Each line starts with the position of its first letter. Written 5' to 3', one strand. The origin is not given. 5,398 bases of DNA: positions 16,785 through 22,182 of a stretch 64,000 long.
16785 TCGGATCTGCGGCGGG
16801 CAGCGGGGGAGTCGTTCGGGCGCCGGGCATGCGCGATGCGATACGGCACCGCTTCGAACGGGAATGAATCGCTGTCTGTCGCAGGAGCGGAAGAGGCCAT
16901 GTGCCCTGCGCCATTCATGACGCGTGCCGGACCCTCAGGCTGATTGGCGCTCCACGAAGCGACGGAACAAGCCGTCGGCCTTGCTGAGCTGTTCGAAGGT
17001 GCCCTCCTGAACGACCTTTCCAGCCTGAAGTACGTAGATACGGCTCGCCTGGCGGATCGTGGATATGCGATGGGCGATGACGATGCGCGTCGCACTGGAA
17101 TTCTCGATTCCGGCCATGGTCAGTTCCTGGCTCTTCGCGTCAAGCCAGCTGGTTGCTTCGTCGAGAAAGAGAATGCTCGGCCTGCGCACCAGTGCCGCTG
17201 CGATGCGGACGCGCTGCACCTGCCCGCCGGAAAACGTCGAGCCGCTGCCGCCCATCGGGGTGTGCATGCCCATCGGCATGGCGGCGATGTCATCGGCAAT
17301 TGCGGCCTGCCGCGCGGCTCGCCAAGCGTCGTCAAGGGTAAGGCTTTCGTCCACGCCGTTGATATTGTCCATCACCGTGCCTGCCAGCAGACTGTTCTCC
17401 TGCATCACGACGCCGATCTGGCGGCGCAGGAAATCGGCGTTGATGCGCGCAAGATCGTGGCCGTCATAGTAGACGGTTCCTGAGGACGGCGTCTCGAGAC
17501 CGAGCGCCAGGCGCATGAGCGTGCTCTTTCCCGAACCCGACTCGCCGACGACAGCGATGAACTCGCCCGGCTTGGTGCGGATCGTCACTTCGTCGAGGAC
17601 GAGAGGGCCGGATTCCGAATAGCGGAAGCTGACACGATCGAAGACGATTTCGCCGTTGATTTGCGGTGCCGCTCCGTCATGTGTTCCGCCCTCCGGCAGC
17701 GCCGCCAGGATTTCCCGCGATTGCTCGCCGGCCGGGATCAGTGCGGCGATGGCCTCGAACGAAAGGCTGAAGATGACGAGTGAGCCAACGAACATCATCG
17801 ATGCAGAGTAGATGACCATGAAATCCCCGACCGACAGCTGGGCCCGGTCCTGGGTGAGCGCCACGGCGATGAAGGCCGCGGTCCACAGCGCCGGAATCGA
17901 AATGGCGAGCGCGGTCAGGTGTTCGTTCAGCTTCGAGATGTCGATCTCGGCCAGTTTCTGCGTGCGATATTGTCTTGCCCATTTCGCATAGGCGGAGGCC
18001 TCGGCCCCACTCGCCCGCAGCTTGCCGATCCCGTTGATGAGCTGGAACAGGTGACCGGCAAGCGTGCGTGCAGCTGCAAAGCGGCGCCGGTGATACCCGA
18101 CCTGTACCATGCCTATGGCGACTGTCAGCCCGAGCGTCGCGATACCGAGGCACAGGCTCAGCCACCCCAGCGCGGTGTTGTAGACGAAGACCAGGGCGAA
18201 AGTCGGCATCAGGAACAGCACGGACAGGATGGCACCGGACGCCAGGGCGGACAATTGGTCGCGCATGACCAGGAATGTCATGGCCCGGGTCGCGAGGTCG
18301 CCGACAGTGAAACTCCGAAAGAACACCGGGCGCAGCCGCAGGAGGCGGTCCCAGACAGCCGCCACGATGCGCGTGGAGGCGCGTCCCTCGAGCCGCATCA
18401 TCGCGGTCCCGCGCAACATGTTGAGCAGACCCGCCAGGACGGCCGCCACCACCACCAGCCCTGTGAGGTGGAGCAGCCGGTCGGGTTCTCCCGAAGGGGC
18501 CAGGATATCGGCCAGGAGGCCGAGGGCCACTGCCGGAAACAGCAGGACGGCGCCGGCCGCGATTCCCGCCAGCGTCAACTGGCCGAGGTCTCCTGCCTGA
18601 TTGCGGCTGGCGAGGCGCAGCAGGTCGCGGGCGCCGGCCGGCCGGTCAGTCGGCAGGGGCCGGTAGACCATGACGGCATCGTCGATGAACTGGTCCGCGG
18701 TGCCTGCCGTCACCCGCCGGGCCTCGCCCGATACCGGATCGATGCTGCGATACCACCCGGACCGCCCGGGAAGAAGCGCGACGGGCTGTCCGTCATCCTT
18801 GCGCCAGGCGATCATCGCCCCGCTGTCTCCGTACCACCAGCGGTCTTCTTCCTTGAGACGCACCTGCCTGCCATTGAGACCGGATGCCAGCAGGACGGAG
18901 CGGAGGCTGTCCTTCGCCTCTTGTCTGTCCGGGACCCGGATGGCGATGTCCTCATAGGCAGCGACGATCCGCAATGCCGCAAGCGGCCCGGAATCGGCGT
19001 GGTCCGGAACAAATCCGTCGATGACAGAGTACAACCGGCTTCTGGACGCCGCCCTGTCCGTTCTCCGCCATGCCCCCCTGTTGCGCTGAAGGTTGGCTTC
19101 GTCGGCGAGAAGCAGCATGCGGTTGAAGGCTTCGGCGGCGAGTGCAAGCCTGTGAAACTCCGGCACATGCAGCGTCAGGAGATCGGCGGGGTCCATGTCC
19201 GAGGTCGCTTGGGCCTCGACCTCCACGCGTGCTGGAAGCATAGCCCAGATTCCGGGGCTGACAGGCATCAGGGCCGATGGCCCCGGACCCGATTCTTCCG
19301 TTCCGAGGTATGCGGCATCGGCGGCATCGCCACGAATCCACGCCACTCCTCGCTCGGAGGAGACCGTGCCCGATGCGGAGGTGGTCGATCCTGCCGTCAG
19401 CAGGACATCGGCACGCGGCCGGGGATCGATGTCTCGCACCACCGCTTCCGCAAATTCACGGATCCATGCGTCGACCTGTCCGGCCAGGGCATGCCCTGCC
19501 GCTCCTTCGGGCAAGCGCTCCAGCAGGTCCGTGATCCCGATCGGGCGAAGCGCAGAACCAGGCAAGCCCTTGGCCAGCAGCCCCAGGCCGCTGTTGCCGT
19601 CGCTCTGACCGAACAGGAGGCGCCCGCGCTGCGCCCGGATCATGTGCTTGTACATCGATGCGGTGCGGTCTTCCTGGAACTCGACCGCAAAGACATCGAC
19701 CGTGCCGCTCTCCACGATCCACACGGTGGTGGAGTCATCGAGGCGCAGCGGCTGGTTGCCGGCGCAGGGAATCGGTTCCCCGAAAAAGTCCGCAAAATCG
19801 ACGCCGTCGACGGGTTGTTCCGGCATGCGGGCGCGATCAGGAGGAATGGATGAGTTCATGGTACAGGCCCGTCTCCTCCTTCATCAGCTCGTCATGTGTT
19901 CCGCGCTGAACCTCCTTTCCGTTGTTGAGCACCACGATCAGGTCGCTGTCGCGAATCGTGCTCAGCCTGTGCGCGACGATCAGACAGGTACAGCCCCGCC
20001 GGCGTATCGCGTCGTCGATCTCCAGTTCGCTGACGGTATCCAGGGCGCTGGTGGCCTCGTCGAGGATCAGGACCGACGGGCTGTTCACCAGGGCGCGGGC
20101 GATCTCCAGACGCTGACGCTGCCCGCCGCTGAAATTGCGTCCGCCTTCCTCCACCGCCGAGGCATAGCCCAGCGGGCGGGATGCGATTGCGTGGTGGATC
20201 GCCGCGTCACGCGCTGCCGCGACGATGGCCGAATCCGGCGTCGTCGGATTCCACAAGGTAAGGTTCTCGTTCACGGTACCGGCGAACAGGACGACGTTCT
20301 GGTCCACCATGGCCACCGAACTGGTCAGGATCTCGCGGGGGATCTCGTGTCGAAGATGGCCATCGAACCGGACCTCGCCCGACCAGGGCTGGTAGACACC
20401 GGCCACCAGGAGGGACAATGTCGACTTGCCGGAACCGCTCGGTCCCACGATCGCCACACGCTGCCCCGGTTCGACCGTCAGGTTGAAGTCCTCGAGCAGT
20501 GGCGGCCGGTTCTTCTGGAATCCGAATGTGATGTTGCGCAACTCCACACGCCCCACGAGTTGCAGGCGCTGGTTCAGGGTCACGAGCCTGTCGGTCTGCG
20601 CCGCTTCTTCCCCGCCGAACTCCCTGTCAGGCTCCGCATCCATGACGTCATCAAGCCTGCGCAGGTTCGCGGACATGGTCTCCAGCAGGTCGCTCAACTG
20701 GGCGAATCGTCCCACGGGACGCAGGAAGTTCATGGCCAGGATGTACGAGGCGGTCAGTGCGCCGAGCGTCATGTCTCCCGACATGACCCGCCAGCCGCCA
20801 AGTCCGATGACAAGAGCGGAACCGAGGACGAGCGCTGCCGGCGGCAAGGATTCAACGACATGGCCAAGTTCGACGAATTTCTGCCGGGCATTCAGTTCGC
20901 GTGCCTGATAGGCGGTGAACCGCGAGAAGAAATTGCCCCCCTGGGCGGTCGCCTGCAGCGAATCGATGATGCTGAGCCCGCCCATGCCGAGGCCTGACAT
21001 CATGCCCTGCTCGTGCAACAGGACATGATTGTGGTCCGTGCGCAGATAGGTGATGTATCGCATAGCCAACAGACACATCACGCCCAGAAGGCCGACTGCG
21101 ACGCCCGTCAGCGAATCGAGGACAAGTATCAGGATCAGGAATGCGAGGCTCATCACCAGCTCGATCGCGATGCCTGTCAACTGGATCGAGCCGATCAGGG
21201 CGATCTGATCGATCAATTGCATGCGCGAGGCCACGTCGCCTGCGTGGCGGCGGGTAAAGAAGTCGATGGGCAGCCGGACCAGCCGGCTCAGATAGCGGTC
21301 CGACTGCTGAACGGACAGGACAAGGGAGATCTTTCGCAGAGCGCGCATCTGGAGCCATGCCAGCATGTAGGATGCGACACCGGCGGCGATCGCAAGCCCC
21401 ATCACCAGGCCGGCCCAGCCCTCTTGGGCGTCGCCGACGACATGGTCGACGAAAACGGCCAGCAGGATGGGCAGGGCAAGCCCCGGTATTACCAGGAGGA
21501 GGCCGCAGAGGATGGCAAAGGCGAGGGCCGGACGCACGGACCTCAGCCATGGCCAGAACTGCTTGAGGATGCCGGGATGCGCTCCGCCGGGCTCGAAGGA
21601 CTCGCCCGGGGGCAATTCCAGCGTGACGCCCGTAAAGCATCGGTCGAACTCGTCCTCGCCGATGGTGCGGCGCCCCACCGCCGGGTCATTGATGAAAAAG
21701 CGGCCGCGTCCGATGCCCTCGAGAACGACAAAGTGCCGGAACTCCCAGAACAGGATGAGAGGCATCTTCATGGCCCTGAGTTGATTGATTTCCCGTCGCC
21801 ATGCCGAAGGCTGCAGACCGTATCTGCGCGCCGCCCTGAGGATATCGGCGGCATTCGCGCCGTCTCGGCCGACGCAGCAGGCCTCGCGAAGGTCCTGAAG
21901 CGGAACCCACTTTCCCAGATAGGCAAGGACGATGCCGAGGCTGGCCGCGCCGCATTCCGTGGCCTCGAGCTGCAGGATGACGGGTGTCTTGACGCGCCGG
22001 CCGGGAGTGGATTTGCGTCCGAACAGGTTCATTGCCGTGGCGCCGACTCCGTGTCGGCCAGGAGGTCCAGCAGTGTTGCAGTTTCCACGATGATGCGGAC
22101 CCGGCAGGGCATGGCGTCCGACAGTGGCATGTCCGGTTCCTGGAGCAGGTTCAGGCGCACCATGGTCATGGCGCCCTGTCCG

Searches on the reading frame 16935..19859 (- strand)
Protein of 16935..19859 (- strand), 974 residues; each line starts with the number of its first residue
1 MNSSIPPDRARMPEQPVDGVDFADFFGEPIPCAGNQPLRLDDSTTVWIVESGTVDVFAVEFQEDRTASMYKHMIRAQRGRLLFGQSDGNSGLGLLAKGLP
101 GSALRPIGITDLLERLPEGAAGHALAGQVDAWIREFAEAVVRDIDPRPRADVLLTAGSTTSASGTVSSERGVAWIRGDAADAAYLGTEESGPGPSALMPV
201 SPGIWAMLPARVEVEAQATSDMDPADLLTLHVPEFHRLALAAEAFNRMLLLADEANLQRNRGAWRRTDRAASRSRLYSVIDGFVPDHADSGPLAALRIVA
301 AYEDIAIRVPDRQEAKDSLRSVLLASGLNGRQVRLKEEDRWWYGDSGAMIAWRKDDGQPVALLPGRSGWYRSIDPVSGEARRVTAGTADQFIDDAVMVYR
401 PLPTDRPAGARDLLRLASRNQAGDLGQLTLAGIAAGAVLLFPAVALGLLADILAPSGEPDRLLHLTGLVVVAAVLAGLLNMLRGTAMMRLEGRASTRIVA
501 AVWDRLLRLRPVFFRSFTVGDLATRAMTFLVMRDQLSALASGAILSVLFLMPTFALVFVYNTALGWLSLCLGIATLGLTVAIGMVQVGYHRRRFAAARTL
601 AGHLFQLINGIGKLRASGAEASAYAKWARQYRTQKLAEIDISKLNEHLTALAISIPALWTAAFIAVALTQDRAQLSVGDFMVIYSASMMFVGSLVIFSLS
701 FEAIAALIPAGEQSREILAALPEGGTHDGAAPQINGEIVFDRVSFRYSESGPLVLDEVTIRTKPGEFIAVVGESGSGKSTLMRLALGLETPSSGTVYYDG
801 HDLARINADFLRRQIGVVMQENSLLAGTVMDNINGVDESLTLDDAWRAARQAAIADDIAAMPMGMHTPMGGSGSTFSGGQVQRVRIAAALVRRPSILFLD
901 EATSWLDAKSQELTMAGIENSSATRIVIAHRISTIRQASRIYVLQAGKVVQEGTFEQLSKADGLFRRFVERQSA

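Call 24: search_protein_families(library=ncbifam, proteins=[window:16935-19859:-], max_evalue=0.00001)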
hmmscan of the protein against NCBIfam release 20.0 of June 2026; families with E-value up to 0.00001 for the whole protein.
window:16935-19859:- (974 aa): 181 families (the best 25 are shown)
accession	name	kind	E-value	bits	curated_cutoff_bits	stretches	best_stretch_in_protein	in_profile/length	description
TIGR03797.1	NHLM_micro_ABC2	equivalog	1.4e-206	688.1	709.4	1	293-972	5-685/686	NHLP bacteriocin export ABC transporter permease/ATPase subunit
TIGR03796.1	NHLM_micro_ABC1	equivalog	6.9e-92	308.8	853.3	1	381-969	108-709/710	NHLP family bacteriocin export ABC transporter peptidase/permease/ATPase subunit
TIGR01846.1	type_I_sec_HlyB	subfamily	9.3e-79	265.5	725.55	1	465-973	181-693/694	type I secretion system permease/ATPase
TIGR02203.1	MsbA_lipidA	equivalog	2.6e-69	234.2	602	1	434-967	26-564/572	lipid A export permease/ATP-binding protein MsbA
TIGR03375.1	type_I_sec_LssB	subfamily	6.9e-69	232.9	693.1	1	462-960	188-690/696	type I secretion system permease/ATPase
TIGR02204.1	MsbA_rel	hypoth_equivalog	2.1e-65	221.5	780.4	1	440-972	35-575/576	ABC transporter, permease/ATP-binding protein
TIGR00958.1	3a01208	subfamily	6.9e-64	216.3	874.6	1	730-968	470-710/711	antigen peptide transporter 2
NF045513.1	HepA_fam_ABC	equivalog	1.5e-63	215.2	725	1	459-972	91-609/610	heterocyst formation ABC transporter subunit HepA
NF010178.0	PRK13657.1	equivalog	3.2e-59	200.9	733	1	489-972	82-570/588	glucan ABC transporter ATP-binding protein/ permease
TIGR01193.1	bacteriocin_ABC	subfamily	9.6e-56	189.6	523.85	1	445-969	178-706/708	peptide cleavage/export ABC transporter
NF008381.0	PRK11176.1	equivalog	2.8e-52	177.9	867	1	462-968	64-575/582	lipid A ABC transporter ATP-binding protein/permease MsbA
TIGR02857.1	CydD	equivalog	8.2e-52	176.8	435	1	429-943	9-528/529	thiol reductant ABC exporter subunit CydD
TIGR01842.1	type_I_sec_PrtD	subfamily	1.5e-51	175.6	510.15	1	449-958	32-540/544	type I secretion system permease/ATPase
NF008379.0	PRK11174.1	equivalog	2.2e-51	175.2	684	1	432-972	31-584/588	heme ABC transporter permease/ATP-binding protein CydD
NF052233.1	CphA_assoc_ABC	equivalog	6.7e-50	170.2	880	1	730-972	501-743/766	cyanophycin metabolism-associated ABC transporter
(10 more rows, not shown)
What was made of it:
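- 16935..19859 (-): Second NHLP export ABC transporter subunit. TIGR03797 688 bits (cut-off 709), matching profile positions 5-685 of 686 (call 24).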

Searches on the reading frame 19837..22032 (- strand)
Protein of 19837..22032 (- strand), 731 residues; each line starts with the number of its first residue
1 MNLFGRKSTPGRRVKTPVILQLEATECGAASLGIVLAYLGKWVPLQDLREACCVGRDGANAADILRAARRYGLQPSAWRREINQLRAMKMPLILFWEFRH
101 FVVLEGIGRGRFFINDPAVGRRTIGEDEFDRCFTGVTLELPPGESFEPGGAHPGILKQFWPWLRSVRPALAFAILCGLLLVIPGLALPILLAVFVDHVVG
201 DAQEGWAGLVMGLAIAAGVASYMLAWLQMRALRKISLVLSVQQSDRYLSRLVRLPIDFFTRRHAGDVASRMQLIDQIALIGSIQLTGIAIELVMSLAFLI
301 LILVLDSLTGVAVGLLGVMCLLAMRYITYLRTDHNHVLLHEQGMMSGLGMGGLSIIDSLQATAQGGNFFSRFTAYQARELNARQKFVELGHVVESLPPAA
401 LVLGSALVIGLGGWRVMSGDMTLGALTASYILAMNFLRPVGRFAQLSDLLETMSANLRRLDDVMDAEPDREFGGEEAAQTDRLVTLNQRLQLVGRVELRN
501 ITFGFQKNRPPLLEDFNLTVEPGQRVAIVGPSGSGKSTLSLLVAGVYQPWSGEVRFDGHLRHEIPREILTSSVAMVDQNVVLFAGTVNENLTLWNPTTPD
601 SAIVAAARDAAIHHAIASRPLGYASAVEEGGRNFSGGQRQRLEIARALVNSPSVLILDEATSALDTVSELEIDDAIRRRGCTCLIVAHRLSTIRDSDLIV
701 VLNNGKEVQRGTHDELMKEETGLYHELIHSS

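Call 3: search_protein_families(library=pfam, proteins=[window:19837-22032:-], max_evalue=0.01)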
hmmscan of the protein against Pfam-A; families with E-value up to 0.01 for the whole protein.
window:19837-22032:- (731 aa): 7 families
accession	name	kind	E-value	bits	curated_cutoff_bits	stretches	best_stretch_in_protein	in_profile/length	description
PF00005.33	ABC_tran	-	8.3e-32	111.1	25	1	513-662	1-137/137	ABC transporter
PF03412.21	Peptidase_C39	-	7.2e-30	104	22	1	16-143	2-131/133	Peptidase C39 family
PF00664.28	ABC_membrane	-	4.2e-09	36.9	28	1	171-437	2-271/274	ABC transporter transmembrane region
PF02463.25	SMC_N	-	0.0028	17.5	40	0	633-700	136-209/220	RecF/RecN/SMC N terminal domain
PF13529.12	Peptidase_C39_2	-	0.0047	17.9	24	0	18-118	5-143/143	Peptidase_C39 like family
PF13555.12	AAA_29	-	0.0055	16.9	27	0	519-539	18-38/61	P-loop containing region of AAA domain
PF20703.3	nSTAND1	-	0.0077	16.3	27.1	0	523-550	33-58/379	Novel STAND NTPase 1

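Call 4: search_protein_families(library=ncbifam, proteins=[window:19837-22032:-], max_evalue=0.01)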
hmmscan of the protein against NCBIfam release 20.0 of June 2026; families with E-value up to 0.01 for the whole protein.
window:19837-22032:- (731 aa): 189 families (the best 25 are shown)
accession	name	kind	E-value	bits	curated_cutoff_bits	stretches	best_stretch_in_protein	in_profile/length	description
TIGR03796.1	NHLM_micro_ABC1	equivalog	8.1e-264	877.1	853.3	1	15-729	1-710/710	NHLP family bacteriocin export ABC transporter peptidase/permease/ATPase subunit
TIGR01846.1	type_I_sec_HlyB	subfamily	7e-95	318.8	725.55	1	44-728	17-689/694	type I secretion system permease/ATPase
TIGR03797.1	NHLM_micro_ABC2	equivalog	3.1e-93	313.5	709.4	1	164-729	132-683/686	NHLP bacteriocin export ABC transporter permease/ATPase subunit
TIGR03375.1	type_I_sec_LssB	subfamily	3.3e-92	309.9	693.1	1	31-719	6-691/696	type I secretion system permease/ATPase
TIGR01193.1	bacteriocin_ABC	subfamily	2.5e-82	277.5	523.85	1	21-729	1-707/708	peptide cleavage/export ABC transporter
TIGR02203.1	MsbA_lipidA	equivalog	5.8e-81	272.7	602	1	158-727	4-565/572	lipid A export permease/ATP-binding protein MsbA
TIGR00958.1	3a01208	subfamily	3.3e-75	253.7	874.6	1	168-727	161-710/711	antigen peptide transporter 2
TIGR02204.1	MsbA_rel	hypoth_equivalog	3.9e-75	253.6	780.4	1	155-728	5-572/576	ABC transporter, permease/ATP-binding protein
NF052233.1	CphA_assoc_ABC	equivalog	5.9e-71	239.8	880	1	179-729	200-741/766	cyanophycin metabolism-associated ABC transporter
NF010178.0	PRK13657.1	equivalog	6.4e-69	232.9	733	1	170-729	21-568/588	glucan ABC transporter ATP-binding protein/ permease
TIGR01842.1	type_I_sec_PrtD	subfamily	2e-64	218.1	510.15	1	164-718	2-542/544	type I secretion system permease/ATPase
NF045513.1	HepA_fam_ABC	equivalog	1.9e-62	211.6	725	1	224-724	111-603/610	heterocyst formation ABC transporter subunit HepA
NF008381.0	PRK11176.1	equivalog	5.3e-62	210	867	1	156-727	13-575/582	lipid A ABC transporter ATP-binding protein/permease MsbA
NF008055.0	PRK10789.1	equivalog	8.6e-62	209.4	845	1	169-728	21-568/590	SmdA family multidrug ABC transporter permease/ATP-binding protein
TIGR01192.1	chvA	subfamily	1.8e-59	201.9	585.4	1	170-729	21-568/585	glucan export ABC transporter ATP-binding protein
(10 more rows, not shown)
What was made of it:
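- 19837..22032 (-): NHLP export ABC transporter with an N-terminal C39 peptidase domain. Predicted to cleave after GG and export the product. Peptidase_C39 E 7e-30 (calls 3, 4).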
